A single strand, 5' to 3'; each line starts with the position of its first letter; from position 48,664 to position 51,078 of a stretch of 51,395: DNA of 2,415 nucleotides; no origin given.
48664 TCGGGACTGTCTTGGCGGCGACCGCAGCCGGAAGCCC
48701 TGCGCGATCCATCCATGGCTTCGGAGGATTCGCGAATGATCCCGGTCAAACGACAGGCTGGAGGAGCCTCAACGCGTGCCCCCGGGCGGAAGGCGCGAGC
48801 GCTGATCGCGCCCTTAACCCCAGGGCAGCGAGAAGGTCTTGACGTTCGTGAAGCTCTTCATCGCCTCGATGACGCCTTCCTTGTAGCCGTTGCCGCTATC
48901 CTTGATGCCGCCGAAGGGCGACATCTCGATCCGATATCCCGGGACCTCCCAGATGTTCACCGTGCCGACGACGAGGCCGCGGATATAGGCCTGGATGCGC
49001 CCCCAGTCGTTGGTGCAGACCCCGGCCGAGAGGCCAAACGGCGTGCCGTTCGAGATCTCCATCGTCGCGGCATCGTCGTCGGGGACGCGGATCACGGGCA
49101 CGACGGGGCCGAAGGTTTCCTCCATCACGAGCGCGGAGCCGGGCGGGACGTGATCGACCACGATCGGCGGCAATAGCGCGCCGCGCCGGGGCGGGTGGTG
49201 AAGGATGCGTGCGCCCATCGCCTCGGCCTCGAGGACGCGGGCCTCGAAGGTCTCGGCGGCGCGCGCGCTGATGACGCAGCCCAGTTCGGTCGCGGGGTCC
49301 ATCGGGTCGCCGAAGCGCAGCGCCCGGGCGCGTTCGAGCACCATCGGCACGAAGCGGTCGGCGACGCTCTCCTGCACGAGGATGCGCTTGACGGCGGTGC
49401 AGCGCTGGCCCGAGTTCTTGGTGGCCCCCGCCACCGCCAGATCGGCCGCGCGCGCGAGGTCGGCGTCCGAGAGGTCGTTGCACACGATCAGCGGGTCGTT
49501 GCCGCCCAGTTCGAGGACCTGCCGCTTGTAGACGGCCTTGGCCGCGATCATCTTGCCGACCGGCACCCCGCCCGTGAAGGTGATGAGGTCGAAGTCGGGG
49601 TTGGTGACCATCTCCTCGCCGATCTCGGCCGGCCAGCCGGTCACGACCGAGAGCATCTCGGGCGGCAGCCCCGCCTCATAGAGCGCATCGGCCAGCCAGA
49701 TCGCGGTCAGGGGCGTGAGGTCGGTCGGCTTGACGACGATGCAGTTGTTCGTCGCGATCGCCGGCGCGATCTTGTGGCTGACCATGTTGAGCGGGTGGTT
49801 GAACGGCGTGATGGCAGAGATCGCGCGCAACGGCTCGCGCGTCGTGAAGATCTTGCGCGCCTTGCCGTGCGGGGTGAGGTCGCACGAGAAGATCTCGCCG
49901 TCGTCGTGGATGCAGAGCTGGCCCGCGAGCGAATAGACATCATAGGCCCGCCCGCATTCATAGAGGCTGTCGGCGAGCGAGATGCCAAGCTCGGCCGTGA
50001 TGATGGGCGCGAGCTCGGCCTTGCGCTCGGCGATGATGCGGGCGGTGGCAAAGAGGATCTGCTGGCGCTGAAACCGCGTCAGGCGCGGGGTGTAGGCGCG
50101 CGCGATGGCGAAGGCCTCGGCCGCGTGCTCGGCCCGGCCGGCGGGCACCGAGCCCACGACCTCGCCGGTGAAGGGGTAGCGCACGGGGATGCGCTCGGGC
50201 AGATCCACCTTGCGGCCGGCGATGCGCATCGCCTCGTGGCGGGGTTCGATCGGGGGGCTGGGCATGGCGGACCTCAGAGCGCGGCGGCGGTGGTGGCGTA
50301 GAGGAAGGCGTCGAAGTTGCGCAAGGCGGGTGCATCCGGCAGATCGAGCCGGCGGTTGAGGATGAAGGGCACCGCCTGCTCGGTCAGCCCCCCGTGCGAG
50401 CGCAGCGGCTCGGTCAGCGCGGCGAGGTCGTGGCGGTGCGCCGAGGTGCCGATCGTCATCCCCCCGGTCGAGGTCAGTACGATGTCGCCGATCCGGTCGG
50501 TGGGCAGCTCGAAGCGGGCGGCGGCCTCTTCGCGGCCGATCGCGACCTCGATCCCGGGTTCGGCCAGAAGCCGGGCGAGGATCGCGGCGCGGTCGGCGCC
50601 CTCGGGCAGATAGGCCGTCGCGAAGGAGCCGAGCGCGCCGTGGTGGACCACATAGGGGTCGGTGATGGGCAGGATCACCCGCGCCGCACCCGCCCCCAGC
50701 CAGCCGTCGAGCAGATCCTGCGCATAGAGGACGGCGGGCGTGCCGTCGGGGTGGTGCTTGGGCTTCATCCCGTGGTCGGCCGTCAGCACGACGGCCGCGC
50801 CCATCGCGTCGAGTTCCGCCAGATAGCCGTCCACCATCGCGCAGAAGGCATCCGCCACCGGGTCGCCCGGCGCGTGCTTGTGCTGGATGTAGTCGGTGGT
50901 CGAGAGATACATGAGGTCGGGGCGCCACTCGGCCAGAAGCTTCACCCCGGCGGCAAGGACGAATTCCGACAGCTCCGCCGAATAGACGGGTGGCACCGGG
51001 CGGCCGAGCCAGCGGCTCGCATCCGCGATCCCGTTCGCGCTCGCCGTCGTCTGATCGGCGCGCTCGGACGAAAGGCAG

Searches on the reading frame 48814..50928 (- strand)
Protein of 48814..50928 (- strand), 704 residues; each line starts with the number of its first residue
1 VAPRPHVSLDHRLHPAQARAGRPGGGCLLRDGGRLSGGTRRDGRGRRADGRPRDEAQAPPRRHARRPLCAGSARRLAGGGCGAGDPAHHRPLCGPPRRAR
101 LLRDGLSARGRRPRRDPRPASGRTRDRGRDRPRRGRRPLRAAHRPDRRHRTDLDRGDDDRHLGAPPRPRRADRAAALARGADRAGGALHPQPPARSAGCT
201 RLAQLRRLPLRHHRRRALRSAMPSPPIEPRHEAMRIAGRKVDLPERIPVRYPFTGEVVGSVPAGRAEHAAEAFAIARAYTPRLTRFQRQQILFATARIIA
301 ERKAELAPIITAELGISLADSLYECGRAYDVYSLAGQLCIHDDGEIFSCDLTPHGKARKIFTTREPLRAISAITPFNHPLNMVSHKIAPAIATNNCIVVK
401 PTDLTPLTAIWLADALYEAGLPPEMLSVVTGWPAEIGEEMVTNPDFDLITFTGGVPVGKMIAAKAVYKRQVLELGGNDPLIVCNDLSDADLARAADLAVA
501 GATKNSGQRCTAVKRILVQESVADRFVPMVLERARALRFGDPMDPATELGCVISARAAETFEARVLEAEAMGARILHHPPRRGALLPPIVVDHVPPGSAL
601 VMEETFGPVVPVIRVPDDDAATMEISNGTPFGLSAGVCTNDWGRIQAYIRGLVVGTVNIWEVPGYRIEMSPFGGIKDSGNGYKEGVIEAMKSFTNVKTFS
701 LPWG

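Call 80: search_protein_families(library=pfam, proteins=[window:48814-50928:-], max_evalue=0.001)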
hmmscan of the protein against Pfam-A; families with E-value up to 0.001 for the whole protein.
window:48814-50928:- (704 aa): 1 family
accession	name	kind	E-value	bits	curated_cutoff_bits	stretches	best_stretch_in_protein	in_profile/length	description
PF00171.27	Aldedh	-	5.4e-131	437.8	23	1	245-698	7-460/461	Aldehyde dehydrogenase family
